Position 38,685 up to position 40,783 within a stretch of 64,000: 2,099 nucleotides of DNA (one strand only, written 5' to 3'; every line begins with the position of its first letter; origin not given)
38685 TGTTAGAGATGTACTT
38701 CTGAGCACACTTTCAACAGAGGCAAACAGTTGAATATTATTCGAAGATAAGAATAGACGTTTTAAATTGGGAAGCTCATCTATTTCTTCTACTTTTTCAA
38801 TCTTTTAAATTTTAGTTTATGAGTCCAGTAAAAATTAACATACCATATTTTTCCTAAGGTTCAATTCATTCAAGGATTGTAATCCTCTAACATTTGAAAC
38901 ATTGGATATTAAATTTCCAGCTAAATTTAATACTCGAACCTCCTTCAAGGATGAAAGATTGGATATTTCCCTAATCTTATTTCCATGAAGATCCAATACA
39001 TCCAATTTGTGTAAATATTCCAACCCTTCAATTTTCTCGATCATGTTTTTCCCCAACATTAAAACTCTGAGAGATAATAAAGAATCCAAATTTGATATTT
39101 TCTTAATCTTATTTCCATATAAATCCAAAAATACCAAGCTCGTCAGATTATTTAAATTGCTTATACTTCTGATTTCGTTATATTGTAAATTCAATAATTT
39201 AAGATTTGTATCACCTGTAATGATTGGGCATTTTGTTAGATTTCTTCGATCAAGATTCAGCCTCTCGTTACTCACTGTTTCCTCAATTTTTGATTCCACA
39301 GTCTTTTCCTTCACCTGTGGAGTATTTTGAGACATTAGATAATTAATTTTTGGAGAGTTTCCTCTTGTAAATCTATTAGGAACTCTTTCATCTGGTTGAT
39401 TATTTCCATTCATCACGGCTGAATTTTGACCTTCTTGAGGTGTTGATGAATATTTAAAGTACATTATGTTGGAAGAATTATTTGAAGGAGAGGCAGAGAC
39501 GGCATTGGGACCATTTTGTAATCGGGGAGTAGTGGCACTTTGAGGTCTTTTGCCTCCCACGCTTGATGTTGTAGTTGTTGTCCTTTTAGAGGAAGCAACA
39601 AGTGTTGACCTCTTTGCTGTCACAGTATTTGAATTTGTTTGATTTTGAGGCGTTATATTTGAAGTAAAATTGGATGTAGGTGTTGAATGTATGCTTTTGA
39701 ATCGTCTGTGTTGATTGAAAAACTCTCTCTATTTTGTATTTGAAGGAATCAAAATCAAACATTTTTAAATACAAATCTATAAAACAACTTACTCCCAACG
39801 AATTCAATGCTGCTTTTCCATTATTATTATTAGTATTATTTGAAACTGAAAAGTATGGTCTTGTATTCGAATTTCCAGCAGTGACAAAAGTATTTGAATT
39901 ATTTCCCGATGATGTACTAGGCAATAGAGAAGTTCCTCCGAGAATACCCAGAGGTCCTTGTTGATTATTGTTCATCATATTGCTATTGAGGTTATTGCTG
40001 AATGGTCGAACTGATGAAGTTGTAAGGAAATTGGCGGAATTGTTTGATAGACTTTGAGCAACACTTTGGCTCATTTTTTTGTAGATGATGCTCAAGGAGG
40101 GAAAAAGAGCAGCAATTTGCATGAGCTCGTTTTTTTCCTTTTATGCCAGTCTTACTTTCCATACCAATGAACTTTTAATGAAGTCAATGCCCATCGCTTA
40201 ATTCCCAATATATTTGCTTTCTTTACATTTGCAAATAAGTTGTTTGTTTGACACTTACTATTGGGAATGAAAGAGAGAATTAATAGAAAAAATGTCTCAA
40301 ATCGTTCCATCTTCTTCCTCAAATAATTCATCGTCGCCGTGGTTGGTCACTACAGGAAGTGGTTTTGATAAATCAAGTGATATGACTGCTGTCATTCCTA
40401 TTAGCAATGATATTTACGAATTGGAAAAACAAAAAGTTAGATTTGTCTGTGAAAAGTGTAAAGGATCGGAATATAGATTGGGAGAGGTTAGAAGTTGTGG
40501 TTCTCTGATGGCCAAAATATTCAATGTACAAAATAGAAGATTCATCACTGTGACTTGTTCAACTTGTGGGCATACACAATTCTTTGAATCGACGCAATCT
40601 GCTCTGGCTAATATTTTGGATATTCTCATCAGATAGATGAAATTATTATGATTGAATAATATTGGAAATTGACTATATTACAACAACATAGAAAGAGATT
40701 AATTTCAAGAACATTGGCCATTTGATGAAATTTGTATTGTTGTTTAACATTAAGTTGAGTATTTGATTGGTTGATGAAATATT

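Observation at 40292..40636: Bacterial-type C2-C2 Zn-ribbon mini-protein encoded as a stand-alone eukaryotic gene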

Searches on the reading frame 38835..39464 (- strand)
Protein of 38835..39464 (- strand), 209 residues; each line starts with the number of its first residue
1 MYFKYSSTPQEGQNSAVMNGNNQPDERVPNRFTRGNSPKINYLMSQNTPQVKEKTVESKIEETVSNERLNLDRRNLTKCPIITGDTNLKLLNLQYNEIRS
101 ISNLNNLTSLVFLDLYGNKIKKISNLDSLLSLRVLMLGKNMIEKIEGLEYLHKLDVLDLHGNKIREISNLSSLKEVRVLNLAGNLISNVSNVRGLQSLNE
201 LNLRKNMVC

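Call 78: search_protein_families(library=pfam, proteins=[window:38835-39464:-], max_evalue=0.001)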
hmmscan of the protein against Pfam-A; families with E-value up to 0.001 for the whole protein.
window:38835-39464:- (209 aa): 4 families
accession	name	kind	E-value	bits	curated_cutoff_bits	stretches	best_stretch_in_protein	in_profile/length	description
PF12799.13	LRR_4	-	8.1e-20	70.9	27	2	86-127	1-43/44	Leucine Rich repeats (2 copies)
PF13855.12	LRR_8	-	1.9e-12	47.2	27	2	128-164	23-61/61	Leucine rich repeat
PF14580.12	LRR_9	-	4.7e-06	26.7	30.5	1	112-202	23-116/175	Leucine-rich repeat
PF23598.1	LRR_14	-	0.00012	21.4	40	1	87-200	48-165/353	Leucine-rich repeat region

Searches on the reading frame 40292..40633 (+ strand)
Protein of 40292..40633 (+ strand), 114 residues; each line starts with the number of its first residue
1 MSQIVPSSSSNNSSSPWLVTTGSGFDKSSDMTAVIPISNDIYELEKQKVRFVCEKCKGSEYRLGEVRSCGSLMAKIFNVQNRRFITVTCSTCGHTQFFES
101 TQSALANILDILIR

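Call 3: search_protein_families(library=pfam, proteins=[window:40292-40633:+], max_evalue=1)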
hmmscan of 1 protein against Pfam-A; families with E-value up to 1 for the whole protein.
window:40292-40633:+ (114 aa): 12 families
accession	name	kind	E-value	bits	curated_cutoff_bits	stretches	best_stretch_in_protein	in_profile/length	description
PF09855.14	Zn_ribbon_13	-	5e-25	87.9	23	1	52-113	1-62/63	Nucleic-acid-binding protein containing Zn-ribbon domain (DUF2082)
PF21817.3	CapR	-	0.017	15.8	24.2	0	83-97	29-43/67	CapR homology domain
PF25206.1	DUF7836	-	0.025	14.8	26.7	0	40-59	20-39/59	Domain of unknown function (DUF7836)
PF02150.21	Zn_ribbon_RPB9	-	0.045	14.1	25.2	0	68-93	6-28/36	RNA polymerases M/15 Kd subunit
PF12172.15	zf-ChsH2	-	0.25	11.6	23.2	1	82-97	7-22/37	ChsH2, rubredoxin-like zinc ribbon domain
PF24398.1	DUF7542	-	0.32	11.2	28.2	0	83-105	4-26/77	Family of unknown function (DUF7542)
PF23477.1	zf_Tbcl_2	-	0.4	10.9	27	0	82-94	1-13/37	Probable treble clef zinc finger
PF14803.11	Zn_ribbon_Nudix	-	0.62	10.5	25.6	0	47-57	19-29/34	Nudix N-terminal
PF14353.12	CpXC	-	0.71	10.3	25.4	0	78-96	29-47/121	CpXC protein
PF13717.11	Zn_ribbon_4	-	0.76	10.2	30.3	0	85-95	24-34/36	zinc-ribbon domain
PF25412.1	zf-C2H2_ZNF592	-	0.77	10.1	27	0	85-98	5-18/45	ZNF592-like C2H2 zinc finger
PF01096.23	Zn_ribbon_TFIIS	-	0.98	9.7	21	0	48-57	26-35/39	Transcription factor S-II (TFIIS)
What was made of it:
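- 40445..40630 (+): Residues 52-113: Zn_ribbon_13 (PF09855/DUF2082) domain. Pfam E=5e-25, profile 1-62/63 (call 3).
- On Pfam PF09855 Zn_ribbon_13 / DUF2082: Profile positions 1-62 of 63, residues 52-113 (call 3).
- On TFIIS/RPB9-type zinc ribbon (PF01096, PF02150): PF02150 E=0.045 (14.1 bits against 25.2) (call 3).
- Closest known: TFIIS domain III / RPB9 C-terminal zinc ribbon. Different: No significant sequence relationship: PF01096 E=0.98, PF02150 E=0.045, both far below their cut-offs (call 3).
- Checked: The resemblance to DUF2082 is far beyond chance: Pfam PF09855 E=5e-25, 87.9 bits against a cut-off of 23, profile positions 1-62 of 63 (call 3).
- Family membership: Pfam match E=5e-25 over the full model (call 3). 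Pfam E=5e-25 (call 3).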

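Call 4: search_protein_families(library=ncbifam, proteins=[window:40292-40633:+], max_evalue=1)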
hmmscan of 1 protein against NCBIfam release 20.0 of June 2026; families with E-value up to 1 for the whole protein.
window:40292-40633:+ (114 aa): 7 families
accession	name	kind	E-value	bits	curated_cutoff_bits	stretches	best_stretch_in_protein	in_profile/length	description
NF047912.1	ECs_2282_CxxC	subfamily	0.0013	18.6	37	1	85-99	1-15/60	ECs_2282 family putative zinc-binding protein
NF001669.0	PRK00432.1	equivalog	0.0071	16.3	54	1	36-98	9-55/58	30S ribosomal protein S27ae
NF001764.0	PRK00504.1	subfamily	0.0076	16.6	40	0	46-62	3-19/50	50S ribosomal protein L33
TIGR03655.1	anti_R_Lar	subfamily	0.0088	16.3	39.6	1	69-104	7-46/55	Lar family restriction alleviation protein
NF041591.1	CxxC_VVA0879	subfamily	0.038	14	37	1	79-106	14-41/101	VVA0879 family protein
TIGR04104.1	cxxc_20_cxxc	subfamily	0.065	13.6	45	0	74-105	17-44/93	TIGR04104 family putative zinc finger protein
NF001629.0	PRK00415.1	equivalog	0.1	12.1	70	1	78-97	6-25/62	30S ribosomal protein S27e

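Call 6: find_homologous_proteins(query=window:40292-40633:+, max_evalue=0.001)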
Query window:40292-40633:+ (114 aa): 4 proteins with E <= 0.001 among 6 candidates.
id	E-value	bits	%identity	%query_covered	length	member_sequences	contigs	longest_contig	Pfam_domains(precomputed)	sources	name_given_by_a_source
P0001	7.4e-69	246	100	100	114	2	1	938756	PF09855.15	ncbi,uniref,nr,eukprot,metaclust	ncbi:predicted protein [Naegleria gruberi]|uniref:Predicted protein n=1 Tax=Naegleria gruberi TaxID=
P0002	3.6e-45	170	77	89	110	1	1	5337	PF09855.15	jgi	-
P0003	1.4e-44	168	76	96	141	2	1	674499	PF09855.15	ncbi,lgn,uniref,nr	ncbi:hypothetical protein FDP41_004073 [Naegleria fowleri]|uniref:Uncharacterized protein n=1 Tax=Na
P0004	1.8e-27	113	60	71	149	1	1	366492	PF09855.15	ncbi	ncbi:hypothetical protein ABK040_000064 [Willaertia magna]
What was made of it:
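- Identity and context: identical to a Naegleria gruberi protein on a 939-kb scaffold (call 6).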

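Call 7: find_encoding_contigs(protein=window:40292-40633:+, flank=10000, max_places=6)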
Protein window:40292-40633:+ (114 aa): no gene with exactly this product is on record in the collection.
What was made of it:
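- Tried and rejected: The exact N. gruberi protein is not indexed in the encoding-contig collection (call 7).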

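Call 11: search_solved_structures(query=window:40292-40633:+, max_evalue=1, show_alignments=2)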
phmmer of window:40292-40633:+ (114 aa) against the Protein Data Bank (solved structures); distinct sequences matched with E-value up to 1: 1.
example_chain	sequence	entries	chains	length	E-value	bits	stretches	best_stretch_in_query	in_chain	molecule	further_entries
3j9k_B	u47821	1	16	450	0.98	13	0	43-84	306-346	Caspase Nc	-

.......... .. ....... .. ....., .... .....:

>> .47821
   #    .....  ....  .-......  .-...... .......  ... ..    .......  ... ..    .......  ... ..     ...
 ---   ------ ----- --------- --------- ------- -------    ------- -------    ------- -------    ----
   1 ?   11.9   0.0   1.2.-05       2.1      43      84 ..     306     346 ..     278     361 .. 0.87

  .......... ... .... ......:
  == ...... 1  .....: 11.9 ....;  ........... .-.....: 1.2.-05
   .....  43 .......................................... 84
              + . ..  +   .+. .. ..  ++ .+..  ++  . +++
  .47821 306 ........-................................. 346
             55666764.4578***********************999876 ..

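Call 15: find_encoding_contigs(protein=P0003, flank=10000, max_places=3)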
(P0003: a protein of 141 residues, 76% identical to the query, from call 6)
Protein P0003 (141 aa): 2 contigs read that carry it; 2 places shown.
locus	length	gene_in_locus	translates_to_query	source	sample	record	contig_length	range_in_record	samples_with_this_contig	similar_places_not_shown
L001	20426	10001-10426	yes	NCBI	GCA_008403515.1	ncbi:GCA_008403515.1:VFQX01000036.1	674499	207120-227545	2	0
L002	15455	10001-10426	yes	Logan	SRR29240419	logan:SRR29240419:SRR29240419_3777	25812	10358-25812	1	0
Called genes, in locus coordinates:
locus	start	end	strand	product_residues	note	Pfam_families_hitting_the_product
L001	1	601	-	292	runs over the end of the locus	PF13920:zf-C3HC4_3 (weak)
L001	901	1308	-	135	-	-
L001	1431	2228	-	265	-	-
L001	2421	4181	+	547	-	PF00071:Ras (weak)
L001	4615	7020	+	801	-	PF00005:ABC_tran, PF19055:ABC2_membrane_7 (weak), PF01061:ABC2_membrane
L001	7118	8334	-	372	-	PF00106:adh_short, PF01370:Epimerase (faint), PF00106:adh_short, PF13561:adh_short_C2 (weak)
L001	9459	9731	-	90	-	-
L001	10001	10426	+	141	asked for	PF09855:Zn_ribbon_13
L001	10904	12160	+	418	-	-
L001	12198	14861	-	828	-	PF23598:LRR_14, PF12799:LRR_4 (weak), PF14580:LRR_9, PF13855:LRR_8 (weak), PF12799:LRR_4 (weak)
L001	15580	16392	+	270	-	-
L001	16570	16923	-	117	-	-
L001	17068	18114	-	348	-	PF00240:ubiquitin (weak)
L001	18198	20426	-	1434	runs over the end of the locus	PF00271:Helicase_C, PF21010:HA2_C (weak), PF07717:OB_NTP_bind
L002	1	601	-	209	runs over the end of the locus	-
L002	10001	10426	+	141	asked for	PF09855:Zn_ribbon_13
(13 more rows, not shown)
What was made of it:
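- The same locus is found in two independent N. fowleri assemblies (call 15).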

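Call 16: find_encoding_contigs(protein=P0004, flank=10000, max_places=3)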
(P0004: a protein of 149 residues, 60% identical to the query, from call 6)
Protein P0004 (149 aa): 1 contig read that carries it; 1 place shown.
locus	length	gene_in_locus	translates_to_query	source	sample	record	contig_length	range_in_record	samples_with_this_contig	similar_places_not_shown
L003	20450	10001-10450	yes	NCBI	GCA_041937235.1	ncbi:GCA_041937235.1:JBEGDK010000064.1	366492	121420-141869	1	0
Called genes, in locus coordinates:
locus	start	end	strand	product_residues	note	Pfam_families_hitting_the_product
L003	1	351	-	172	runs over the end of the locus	PF08806:Sep15_SelM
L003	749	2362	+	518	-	-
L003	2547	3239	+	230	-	PF14560:Ubiquitin_2, PF01302:CAP_GLY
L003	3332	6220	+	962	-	PF00618:RasGEF_N, PF00617:RasGEF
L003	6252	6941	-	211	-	-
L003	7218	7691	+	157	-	PF18648:ADPRTs_Tse2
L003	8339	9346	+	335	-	-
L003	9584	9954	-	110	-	-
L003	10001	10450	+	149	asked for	PF09855:Zn_ribbon_13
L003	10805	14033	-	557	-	-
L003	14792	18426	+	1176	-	PF00403:HMA, PF00122:E1-E2_ATPase, PF00702:Hydrolase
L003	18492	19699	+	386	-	-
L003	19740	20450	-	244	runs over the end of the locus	PF00406:ADK, PF13207:AAA_17, PF13238:AAA_18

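Call 17: find_encoding_contigs(protein=P0002, flank=10000, max_places=3)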
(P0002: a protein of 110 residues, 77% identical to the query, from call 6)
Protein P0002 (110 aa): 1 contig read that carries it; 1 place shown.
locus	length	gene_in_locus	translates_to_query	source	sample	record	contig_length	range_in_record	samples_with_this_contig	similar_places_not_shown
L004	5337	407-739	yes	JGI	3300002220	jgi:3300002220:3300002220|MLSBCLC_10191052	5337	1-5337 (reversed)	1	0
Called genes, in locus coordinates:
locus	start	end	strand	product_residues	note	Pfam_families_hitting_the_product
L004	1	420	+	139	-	?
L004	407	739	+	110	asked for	PF09855:Zn_ribbon_13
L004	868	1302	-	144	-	-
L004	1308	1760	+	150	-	PF06293:Kdo (weak), PF00069:Pkinase, PF07714:PK_Tyr_Ser-Thr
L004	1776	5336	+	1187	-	?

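Call 27: predict_structure(alignment_id=A1)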
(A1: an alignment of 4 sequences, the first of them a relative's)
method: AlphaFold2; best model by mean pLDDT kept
length: 114 residues; sequences in the alignment: 4
mean_pLDDT: 47.0   pTM: 0.34
mean pLDDT of the five models: 47.0, 46.5, 45.3, 43.8, 42.7
residues with pLDDT >= 90: 0; 70-90: 0; 50-70: 37; < 50: 77
segments of 3 or more residues with pLDDT < 50: 1-3, 6-49, 65-81, 102-114
pLDDT, mean of each block of 10 residues (from residue 1): 43 41 36 36 42 62 48 42 61 63 45 39
secondary structure, 60 per line:
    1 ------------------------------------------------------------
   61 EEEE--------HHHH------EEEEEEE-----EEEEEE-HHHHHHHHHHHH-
elements in order: E61-64 H73-76 E83-89 E95-100 H102-113
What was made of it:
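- Tried and rejected: The first AF2 run, with 4 sequences, was unusable (pLDDT 47, call 27).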

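Call 72: search_protein_families(library=phrogs, proteins=[window:40292-40633:+], max_evalue=0.01)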
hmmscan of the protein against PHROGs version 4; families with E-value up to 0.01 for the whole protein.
window:40292-40633:+ (114 aa): 0 families

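Call 84: search_protein_families(library=padloc, proteins=[window:40292-40633:+], max_evalue=0.01)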
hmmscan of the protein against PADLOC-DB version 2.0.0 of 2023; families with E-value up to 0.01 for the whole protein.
window:40292-40633:+ (114 aa): 0 families
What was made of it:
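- Tried and rejected: Defence system: no PADLOC hit (call 84).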
